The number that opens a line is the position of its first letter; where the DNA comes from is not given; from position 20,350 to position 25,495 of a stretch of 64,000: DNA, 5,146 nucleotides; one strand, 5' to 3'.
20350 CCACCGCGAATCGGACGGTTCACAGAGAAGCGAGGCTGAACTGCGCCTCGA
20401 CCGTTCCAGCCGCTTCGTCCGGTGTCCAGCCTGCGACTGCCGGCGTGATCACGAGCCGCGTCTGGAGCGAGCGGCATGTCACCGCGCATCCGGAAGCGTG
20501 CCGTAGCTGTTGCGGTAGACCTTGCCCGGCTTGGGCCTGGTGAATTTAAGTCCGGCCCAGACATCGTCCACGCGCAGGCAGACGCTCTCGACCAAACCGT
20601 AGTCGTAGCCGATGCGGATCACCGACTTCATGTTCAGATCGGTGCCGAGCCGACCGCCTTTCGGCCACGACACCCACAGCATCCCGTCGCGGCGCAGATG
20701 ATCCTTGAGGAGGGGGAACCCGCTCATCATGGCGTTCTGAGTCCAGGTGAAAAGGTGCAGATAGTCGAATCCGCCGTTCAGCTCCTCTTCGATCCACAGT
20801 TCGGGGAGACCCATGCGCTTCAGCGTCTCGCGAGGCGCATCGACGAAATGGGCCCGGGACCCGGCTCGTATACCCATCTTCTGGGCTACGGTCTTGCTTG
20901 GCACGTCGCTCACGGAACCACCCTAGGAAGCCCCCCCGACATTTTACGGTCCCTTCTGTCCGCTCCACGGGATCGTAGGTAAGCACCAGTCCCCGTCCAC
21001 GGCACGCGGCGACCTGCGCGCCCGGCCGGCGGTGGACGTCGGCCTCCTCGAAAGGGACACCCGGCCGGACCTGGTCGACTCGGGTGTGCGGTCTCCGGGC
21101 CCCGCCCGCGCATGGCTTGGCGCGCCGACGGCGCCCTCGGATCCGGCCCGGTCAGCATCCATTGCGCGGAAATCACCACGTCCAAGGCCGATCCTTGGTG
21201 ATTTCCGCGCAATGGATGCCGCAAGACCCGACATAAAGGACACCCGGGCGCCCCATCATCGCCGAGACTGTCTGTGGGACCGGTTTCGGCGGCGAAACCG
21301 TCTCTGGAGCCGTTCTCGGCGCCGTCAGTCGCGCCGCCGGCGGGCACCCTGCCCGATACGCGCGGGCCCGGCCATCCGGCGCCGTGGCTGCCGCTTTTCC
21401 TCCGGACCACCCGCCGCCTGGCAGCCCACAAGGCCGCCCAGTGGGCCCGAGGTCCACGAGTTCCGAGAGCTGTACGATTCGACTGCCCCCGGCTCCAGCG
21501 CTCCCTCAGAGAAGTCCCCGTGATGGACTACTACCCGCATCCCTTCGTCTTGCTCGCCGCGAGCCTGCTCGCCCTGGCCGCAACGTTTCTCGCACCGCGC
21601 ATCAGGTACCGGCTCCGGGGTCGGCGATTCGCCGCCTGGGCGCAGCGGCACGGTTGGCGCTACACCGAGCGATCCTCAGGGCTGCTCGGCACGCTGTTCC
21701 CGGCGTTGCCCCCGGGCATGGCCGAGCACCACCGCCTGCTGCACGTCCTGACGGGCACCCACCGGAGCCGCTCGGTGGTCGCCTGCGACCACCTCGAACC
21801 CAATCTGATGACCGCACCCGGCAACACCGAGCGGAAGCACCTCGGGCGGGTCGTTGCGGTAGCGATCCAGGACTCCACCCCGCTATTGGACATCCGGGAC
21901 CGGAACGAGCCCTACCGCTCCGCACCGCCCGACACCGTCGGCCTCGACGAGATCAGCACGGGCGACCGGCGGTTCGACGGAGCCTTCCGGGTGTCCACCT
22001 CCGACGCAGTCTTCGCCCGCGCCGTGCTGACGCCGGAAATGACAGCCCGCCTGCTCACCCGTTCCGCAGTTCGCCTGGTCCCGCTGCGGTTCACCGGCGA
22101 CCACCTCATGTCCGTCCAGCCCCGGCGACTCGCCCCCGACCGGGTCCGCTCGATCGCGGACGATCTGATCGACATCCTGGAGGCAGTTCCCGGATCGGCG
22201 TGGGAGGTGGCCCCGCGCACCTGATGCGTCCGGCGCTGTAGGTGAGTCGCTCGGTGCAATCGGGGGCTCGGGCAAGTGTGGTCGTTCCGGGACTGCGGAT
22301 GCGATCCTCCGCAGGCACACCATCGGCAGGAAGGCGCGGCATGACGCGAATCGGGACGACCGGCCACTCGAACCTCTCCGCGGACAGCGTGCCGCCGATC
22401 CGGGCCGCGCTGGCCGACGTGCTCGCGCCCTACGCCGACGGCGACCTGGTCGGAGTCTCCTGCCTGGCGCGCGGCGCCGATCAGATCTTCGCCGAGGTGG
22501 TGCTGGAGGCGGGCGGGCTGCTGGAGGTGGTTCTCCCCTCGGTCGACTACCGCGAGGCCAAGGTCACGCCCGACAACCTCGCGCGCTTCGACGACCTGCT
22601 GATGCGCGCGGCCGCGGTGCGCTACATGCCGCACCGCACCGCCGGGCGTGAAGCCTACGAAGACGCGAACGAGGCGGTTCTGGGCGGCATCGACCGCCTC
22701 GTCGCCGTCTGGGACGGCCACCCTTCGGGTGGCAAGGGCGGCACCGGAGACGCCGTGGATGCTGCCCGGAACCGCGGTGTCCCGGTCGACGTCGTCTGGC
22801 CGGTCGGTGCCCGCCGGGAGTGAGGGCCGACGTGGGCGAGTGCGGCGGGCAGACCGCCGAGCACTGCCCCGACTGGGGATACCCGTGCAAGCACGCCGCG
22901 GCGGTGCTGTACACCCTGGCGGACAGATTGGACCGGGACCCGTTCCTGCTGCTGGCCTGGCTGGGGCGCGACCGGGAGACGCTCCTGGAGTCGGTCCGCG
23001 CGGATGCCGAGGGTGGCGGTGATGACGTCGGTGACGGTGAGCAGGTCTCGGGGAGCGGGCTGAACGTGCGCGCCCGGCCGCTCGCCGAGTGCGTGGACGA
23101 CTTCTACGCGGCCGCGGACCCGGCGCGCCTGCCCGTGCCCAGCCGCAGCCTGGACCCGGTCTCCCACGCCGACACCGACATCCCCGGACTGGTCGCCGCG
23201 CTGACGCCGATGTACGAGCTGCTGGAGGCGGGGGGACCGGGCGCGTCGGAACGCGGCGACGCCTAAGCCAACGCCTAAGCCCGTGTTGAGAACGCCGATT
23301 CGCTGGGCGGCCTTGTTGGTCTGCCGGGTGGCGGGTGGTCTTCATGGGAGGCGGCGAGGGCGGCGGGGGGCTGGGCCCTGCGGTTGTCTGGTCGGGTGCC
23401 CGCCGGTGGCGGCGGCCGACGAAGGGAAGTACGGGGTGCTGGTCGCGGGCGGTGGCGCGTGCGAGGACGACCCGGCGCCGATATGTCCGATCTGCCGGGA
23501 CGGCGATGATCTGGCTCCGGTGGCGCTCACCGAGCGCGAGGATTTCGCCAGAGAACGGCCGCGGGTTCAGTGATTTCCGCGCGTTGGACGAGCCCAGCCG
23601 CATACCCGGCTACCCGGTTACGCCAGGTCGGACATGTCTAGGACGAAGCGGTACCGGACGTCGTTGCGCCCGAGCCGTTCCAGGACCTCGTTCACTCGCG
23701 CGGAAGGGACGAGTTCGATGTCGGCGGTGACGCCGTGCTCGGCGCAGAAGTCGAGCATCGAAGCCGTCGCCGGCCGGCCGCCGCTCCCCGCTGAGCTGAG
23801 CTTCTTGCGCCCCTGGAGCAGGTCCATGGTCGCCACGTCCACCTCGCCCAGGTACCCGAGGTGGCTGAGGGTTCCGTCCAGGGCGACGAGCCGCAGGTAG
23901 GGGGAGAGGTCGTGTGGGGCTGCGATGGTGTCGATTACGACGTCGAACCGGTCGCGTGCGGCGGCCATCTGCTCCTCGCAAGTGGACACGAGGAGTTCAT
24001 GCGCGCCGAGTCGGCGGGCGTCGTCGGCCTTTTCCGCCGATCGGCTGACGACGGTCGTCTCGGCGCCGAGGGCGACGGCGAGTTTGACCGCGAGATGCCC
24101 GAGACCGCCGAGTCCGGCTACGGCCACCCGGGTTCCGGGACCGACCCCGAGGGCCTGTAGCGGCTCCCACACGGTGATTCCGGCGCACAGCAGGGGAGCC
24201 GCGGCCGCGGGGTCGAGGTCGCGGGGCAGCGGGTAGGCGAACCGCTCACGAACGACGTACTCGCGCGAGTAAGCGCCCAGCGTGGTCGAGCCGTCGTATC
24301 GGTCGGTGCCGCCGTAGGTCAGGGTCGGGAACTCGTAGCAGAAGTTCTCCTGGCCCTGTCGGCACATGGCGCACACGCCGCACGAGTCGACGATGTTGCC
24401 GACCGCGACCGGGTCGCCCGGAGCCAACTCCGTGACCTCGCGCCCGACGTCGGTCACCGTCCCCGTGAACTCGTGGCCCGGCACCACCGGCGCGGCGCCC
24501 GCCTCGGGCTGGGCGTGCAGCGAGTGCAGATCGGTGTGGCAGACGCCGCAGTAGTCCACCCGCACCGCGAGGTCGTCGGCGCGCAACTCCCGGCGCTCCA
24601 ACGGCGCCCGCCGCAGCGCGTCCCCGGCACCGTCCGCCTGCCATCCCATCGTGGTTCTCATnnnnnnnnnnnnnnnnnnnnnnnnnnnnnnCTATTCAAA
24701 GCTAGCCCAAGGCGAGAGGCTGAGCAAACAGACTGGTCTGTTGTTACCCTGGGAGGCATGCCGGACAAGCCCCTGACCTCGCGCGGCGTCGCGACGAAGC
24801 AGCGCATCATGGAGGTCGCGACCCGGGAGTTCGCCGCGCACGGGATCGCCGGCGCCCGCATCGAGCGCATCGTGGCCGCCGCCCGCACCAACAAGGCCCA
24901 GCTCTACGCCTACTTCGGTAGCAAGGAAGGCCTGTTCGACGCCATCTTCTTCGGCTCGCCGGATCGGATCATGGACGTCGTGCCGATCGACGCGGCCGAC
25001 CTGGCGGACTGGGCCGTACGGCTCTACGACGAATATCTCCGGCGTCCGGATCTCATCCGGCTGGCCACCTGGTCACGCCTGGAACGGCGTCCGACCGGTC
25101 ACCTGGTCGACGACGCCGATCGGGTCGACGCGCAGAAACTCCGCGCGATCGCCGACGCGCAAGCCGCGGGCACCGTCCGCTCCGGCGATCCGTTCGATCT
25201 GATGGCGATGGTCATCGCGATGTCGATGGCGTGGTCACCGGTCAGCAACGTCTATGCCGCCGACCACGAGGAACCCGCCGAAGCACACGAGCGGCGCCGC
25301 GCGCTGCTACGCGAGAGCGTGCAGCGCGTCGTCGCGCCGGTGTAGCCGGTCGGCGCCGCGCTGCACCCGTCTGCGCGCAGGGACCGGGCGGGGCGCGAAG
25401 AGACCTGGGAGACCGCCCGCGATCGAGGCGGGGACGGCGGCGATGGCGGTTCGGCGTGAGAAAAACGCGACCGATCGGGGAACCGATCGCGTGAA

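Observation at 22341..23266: Overlapping SLOG-like (Rossmann, nucleotide-binding) and SWIM zinc-finger gene pair inside the variable island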

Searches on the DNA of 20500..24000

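Call 43: search_rna_families(source=window, start=20500, end=24000, threshold=evalue, max_evalue=1)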
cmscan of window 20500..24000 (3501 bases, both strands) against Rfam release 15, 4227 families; matches with E-value up to 1: 1.
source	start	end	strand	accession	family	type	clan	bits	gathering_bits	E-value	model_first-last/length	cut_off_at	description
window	21152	21226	-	RF01896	mir-142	Gene; miRNA;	-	30.8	57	0.0019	1-85/85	no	mir-142 microRNA precursor family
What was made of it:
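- Tried and rejected: The ~120-nt repeat is not a known RNA: the only Rfam hit in the scanned region is a chance mir-142 match on the separate perfect hairpin at 21155-21219 (call 43).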

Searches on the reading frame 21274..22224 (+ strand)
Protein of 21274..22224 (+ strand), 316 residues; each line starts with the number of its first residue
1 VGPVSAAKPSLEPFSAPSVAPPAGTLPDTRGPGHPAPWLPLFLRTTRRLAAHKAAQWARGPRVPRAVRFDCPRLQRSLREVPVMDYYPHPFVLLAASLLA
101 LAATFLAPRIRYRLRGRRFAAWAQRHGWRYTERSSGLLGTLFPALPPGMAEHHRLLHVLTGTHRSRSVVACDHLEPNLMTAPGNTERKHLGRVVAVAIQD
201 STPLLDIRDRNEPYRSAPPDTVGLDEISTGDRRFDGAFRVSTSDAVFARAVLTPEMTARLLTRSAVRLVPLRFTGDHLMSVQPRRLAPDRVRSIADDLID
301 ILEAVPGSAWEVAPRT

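Call 3: search_protein_families(library=pfam, proteins=[window:21274-22224:+], max_evalue=1)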
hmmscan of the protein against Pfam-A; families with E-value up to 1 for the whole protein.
window:21274-22224:+ (316 aa): 1 family
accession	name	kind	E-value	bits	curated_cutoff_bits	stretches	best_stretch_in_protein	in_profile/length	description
PF11335.13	DUF3137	-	1.3e-05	25.5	26.1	1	220-262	35-77/139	Protein of unknown function (DUF3137)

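Call 4: search_protein_families(library=ncbifam, proteins=[window:21274-22224:+], max_evalue=1)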
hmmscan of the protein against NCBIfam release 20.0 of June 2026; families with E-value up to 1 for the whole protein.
window:21274-22224:+ (316 aa): 0 families

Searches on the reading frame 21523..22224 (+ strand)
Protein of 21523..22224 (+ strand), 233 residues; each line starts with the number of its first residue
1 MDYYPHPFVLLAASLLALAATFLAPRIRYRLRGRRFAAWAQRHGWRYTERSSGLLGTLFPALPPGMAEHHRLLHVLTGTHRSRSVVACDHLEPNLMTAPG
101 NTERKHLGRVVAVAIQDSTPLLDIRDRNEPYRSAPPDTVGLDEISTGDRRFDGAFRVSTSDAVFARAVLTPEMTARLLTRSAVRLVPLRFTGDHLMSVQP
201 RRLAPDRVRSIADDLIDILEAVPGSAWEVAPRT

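Call 73: search_protein_families(library=phrogs, proteins=[window:21523-22224:+], max_evalue=0.1)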
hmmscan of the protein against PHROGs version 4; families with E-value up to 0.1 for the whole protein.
window:21523-22224:+ (233 aa): 0 families

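Call 95: search_protein_families(library=pfam, proteins=[window:21523-22224:+], max_evalue=0.001)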
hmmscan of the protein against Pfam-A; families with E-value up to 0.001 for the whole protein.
window:21523-22224:+ (233 aa): 1 family
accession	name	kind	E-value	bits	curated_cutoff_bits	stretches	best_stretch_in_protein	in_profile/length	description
PF11335.13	DUF3137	-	7.1e-06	26.4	26.1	1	137-179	35-77/139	Protein of unknown function (DUF3137)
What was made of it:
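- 21523..22224 (+): Upstream neighbour: membrane-anchored DUF3137-like ORF. It is context only and is not a conserved neighbour of ORF A. Pfam DUF3137 scores 26.4 bits against a cutoff of 26.1 (call 95).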

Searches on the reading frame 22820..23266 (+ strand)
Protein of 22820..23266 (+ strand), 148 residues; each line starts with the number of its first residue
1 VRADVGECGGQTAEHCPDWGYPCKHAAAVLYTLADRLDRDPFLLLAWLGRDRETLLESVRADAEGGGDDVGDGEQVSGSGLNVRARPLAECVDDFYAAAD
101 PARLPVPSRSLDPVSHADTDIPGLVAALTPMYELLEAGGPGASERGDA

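Call 3: search_protein_families(library=pfam, proteins=[window:22820-23266:+], max_evalue=1)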
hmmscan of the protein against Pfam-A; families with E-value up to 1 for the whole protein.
window:22820-23266:+ (148 aa): 1 family
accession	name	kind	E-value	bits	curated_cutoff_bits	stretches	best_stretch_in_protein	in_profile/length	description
PF04434.22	SWIM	-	0.00015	21.7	19.6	1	16-33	17-37/38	SWIM zinc finger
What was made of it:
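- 22865..23266 (+): 3' relic of a ~250-aa SNF2-associated SWIM zinc-finger gene, equivalent to residues ~125 to the end. The reading frame is still open. Pfam SWIM matches only profile positions 17-37 of 38 (call 3).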

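Call 4: search_protein_families(library=ncbifam, proteins=[window:22820-23266:+], max_evalue=1)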
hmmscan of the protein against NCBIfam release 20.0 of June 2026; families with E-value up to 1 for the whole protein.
window:22820-23266:+ (148 aa): 0 families

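Call 10: find_homologous_proteins(query=window:22820-23266:+)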
Query window:22820-23266:+ (148 aa): 13 proteins with E <= 0.001 among 407 candidates.
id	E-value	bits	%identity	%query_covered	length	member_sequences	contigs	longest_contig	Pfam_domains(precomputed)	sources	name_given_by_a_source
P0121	8.1e-91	320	99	97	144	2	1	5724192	-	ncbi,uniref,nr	ncbi:hypothetical protein EKD16_01260 [Streptomonospora litoralis]|uniref:SWIM-type domain-containin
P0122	1.2e-25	108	52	82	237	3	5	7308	PF04434.23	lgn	-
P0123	8.7e-23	99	48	81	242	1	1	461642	PF04434.23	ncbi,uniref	ncbi:SWIM zinc finger family protein [Nocardiopsis sp. NPDC050513]|uniref:SWIM zinc finger family pr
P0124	1.4e-22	98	48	86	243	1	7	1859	PF04434.23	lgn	-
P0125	1.5e-22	98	46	89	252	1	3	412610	PF04434.23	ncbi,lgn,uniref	ncbi:hypothetical protein GCM10009799_00920 [Nocardiopsis rhodophaea]|uniref:SWIM-type domain-contai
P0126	5.8e-22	96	52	56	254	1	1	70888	PF04434.23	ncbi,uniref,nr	ncbi:SWIM zinc finger family protein [Actinorugispora endophytica]|uniref:Putative Zn finger protein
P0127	2.3e-21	94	46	82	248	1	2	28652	PF04434.23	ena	-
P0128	9.7e-21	92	47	82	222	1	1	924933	PF04434.23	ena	-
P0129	2.5e-20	91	44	82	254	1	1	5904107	PF04434.23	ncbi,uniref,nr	ncbi:putative Zn finger protein [Nocardiopsis mwathae]|uniref:Putative Zn finger protein n=1 Tax=Noc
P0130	2.4e-19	88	45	82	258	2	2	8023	PF04434.23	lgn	-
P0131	1.5e-18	85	52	68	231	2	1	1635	PF04434.23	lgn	-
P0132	5.0e-14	71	73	30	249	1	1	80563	PF04434.23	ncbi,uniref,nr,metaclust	ncbi:SWIM zinc finger family protein [Nocardiopsis trehalosi]|uniref:SWIM zinc finger family protein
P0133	1.9e-7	49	48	48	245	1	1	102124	PF04434.23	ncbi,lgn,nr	ncbi:MAG: SWIM zinc finger family protein [Pseudonocardia sp.]|nr:SWIM zinc finger family protein [P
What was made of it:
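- Checked: The public annotation of the same genome calls a 144-aa product (P0121, call 10), which I infer starts 12 nt further on, at 22832, and leaves no overlap. ORF B shows real SWIM homology: Pfam SWIM scores 21.7 bits against a cutoff of 19.6, and E is 1e-25 to 250-aa SWIM proteins (calls 3, 10).
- The public annotation uses a later start with no overlap (call 10).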

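Call 22: search_protein_families(library=pfam, proteins=[P0123, P0125, P0129], max_evalue=0.1)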
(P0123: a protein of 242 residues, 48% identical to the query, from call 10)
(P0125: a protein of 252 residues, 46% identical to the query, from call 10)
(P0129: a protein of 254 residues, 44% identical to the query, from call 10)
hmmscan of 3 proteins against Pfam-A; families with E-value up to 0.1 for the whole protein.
P0123 (242 aa): 1 family
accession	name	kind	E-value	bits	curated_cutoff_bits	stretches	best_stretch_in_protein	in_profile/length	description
PF04434.22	SWIM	-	9.3e-08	31.9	19.6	1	121-145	9-36/38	SWIM zinc finger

P0125 (252 aa): 1 family
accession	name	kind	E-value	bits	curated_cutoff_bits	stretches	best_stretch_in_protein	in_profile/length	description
PF04434.22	SWIM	-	3.2e-08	33.4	19.6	1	125-147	12-37/38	SWIM zinc finger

P0129 (254 aa): 1 family
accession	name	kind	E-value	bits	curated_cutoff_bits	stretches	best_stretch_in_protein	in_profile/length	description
PF04434.22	SWIM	-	6.6e-09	35.5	19.6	1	122-146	9-36/38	SWIM zinc finger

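Call 23: search_protein_families(library=padloc, proteins=[window:22820-23266:+, P0125], max_evalue=1)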
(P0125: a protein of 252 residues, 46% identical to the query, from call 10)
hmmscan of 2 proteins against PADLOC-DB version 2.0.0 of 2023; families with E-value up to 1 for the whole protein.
window:22820-23266:+ (148 aa): 0 families

P0125 (252 aa): 1 family
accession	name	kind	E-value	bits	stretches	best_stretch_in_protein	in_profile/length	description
PDLC05053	PDC-S62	-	0.0024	14.5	1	27-69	21-61/566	-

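Call 31: find_encoding_contigs(protein=P0125, flank=8000, max_places=2)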
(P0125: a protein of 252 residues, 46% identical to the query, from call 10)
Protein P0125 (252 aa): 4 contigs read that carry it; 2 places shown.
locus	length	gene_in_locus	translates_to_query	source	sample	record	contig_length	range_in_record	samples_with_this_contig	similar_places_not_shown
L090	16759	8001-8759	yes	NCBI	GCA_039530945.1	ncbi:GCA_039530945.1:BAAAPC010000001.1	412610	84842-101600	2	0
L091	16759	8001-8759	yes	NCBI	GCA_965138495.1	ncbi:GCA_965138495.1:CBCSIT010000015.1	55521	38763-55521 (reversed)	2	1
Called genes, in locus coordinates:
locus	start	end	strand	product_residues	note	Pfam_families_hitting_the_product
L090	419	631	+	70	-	-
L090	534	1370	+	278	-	PF13360:PQQ_2 (faint), PF13570:Beta-prop_ACSF4 (weak)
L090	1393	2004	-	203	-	-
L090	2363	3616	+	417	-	PF01654:Cyt_bd_oxida_I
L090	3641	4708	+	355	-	PF02322:Cyt_bd_oxida_II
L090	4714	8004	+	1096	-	PF12419:DUF3670, PF00176:SNF2-rel_dom, PF00271:Helicase_C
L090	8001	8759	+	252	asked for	PF04434:SWIM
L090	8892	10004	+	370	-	-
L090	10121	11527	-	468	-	PF01839:FG-GAP (faint), PF13517:FG-GAP_3 (faint)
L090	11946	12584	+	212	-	PF00440:TetR_N, PF16859:TetR_C_11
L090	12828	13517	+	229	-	PF01596:Methyltransf_3 (weak), PF13578:Methyltransf_24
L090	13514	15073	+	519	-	PF00083:Sugar_tr, PF07690:MFS_1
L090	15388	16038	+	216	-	PF01810:LysE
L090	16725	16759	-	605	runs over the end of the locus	PF01019:G_glu_transpept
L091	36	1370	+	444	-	-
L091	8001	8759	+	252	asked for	PF04434:SWIM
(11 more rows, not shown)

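Call 32: find_encoding_contigs(protein=P0129, flank=8000, max_places=2)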
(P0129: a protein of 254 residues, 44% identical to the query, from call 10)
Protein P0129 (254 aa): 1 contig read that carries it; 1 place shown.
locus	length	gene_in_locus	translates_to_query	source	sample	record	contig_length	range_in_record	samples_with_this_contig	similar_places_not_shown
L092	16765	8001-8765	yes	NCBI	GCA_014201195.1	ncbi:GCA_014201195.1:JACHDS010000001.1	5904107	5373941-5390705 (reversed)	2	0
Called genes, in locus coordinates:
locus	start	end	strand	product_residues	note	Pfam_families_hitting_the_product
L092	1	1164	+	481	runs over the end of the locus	PF05406:WGR, PF13360:PQQ_2 (faint), PF03478:Beta-prop_KIB1-4 (weak), PF13570:Beta-prop_ACSF4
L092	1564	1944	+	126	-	PF00376:MerR, PF13411:MerR_1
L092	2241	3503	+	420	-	PF01654:Cyt_bd_oxida_I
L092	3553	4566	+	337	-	PF02322:Cyt_bd_oxida_II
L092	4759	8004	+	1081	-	PF12419:DUF3670, PF00176:SNF2-rel_dom, PF00271:Helicase_C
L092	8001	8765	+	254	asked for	PF04434:SWIM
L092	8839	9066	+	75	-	PF10049:DUF2283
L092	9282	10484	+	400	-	PF07690:MFS_1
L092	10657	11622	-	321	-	PF13338:AbiEi_4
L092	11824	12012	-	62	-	PF04149:DUF397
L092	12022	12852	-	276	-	PF01381:HTH_3, PF12844:HTH_19 (weak), PF13560:HTH_31, PF19054:DUF5753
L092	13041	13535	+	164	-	-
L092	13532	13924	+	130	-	-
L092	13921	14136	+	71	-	-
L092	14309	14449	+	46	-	-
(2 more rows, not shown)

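Call 68: find_encoding_contigs(protein=P0126, flank=5000, max_places=1)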
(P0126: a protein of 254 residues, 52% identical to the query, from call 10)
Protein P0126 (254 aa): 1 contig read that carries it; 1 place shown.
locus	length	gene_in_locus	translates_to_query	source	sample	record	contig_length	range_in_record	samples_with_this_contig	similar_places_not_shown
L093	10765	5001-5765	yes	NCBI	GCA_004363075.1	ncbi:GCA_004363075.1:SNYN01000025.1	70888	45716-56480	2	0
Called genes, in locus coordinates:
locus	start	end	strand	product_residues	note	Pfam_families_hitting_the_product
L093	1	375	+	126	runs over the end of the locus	PF11236:DUF3037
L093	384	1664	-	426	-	PF18937:DUF5685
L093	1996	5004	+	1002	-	PF12419:DUF3670, PF00176:SNF2-rel_dom, PF00271:Helicase_C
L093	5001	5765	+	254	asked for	PF04434:SWIM (weak)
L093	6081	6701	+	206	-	PF00440:TetR_N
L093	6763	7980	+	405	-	PF07221:GlcNAc_2-epim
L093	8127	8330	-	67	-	PF00313:CSD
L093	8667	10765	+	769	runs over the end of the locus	PF00384:Molybdopterin, PF01568:Molydop_binding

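Call 69: find_encoding_contigs(protein=P0123, flank=5000, max_places=1)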
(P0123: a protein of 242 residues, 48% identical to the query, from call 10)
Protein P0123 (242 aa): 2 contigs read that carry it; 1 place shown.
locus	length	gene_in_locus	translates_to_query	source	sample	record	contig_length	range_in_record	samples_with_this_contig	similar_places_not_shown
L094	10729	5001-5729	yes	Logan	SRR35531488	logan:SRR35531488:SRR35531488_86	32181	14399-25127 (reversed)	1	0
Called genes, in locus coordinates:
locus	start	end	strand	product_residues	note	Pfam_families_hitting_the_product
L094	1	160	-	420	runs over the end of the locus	PF09661:DUF2398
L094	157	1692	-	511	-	PF09660:DUF2397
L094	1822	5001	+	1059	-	PF12419:DUF3670, PF00176:SNF2-rel_dom, PF00271:Helicase_C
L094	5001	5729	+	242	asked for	PF04434:SWIM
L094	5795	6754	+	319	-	PF02810:SEC-C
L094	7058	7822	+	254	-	PF00378:ECH_1, PF16113:ECH_2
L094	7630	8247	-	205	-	-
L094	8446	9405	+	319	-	-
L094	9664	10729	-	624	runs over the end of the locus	PF04851:ResIII (faint), PF09848:SLFN-g3_helicase, PF13401:AAA_22 (weak)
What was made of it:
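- On SNF2-associated SWIM protein family (~250 aa): All four intact homologues examined have the helicase (calls 31, 32, 68, 69).
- All four intact homologues examined sit directly after a DUF3670-SNF2-Helicase_C gene, sharing 1-4 nt with its end (calls 31, 32, 68, 69). Its family's conserved partner is an SNF2 helicase (calls 31, 32, 68, 69).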

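Call 73: search_protein_families(library=phrogs, proteins=[window:22820-23266:+], max_evalue=0.1)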
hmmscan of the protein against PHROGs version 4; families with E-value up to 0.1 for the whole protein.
window:22820-23266:+ (148 aa): 1 family
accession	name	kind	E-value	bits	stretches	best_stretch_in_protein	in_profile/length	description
phrog_29996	-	unknown function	6.5e-07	28.7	1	14-48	131-165/1189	-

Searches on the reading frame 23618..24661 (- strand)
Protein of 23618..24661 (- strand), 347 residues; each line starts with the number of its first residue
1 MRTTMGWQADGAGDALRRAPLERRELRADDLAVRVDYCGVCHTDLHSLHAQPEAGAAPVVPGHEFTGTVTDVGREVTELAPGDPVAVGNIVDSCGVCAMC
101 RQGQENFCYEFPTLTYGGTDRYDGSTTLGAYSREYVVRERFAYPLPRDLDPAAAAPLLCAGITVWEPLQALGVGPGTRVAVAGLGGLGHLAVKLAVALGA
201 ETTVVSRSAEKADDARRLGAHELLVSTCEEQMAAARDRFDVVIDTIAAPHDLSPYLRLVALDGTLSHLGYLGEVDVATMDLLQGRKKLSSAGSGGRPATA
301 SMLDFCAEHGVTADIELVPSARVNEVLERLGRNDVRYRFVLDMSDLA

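Call 3: search_protein_families(library=pfam, proteins=[window:23618-24661:-], max_evalue=1)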
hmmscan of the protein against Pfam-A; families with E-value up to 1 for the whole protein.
window:23618-24661:- (347 aa): 10 families
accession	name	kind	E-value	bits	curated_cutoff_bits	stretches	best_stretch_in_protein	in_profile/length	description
PF08240.17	ADH_N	-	8.9e-25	87.4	23.5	1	28-146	2-103/104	Alcohol dehydrogenase GroES-like domain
PF00107.32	ADH_zinc_N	-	1.6e-18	67.3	31.8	1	186-307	1-128/129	Zinc-binding dehydrogenase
PF01262.27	AlaDh_PNT_C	-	1.7e-05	24.8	23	1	176-256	28-110/214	Alanine dehydrogenase/PNT, C-terminal domain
PF01488.26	Shikimate_DH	-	0.0029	18.1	24.3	1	177-251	13-88/138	Shikimate / quinate 5-dehydrogenase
PF02826.25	2-Hacid_dh_C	-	0.018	14.8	25.1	1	176-220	36-80/178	D-isomer specific 2-hydroxyacid dehydrogenase, NAD binding domain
PF03446.21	NAD_binding_2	-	0.064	13.7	21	1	179-251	2-68/161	NAD binding domain of 6-phosphogluconate dehydrogenase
PF13602.12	ADH_zinc_N_2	-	0.074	14.4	27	1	218-271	1-55/134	Zinc-binding dehydrogenase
PF02629.25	CoA_binding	-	0.097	13.9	22.3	0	293-335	46-88/97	CoA binding domain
PF00219.23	IGFBP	-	0.15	13.2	28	1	89-110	23-44/55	Insulin-like growth factor binding protein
PF02737.24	3HCDH_N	-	0.23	11.8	22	1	179-251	2-72/180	3-hydroxyacyl-CoA dehydrogenase, NAD binding domain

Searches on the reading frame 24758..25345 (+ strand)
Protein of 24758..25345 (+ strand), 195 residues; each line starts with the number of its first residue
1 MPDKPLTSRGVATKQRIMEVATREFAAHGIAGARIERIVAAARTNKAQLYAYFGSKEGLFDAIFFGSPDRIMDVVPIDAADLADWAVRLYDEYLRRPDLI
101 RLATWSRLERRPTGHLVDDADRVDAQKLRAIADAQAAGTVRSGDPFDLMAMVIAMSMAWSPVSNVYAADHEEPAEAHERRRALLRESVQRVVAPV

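Call 3: search_protein_families(library=pfam, proteins=[window:24758-25345:+], max_evalue=1)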
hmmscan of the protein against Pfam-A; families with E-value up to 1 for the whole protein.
window:24758-25345:+ (195 aa): 2 families
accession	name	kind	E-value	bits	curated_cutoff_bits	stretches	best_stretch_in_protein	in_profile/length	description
PF17926.6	TetR_C_21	-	1.8e-28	99.4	26.2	1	81-190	1-111/111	Tetracyclin repressor-like, C-terminal domain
PF00440.29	TetR_N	-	7.3e-13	48.5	24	1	17-63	1-47/47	Bacterial regulatory proteins, tetR family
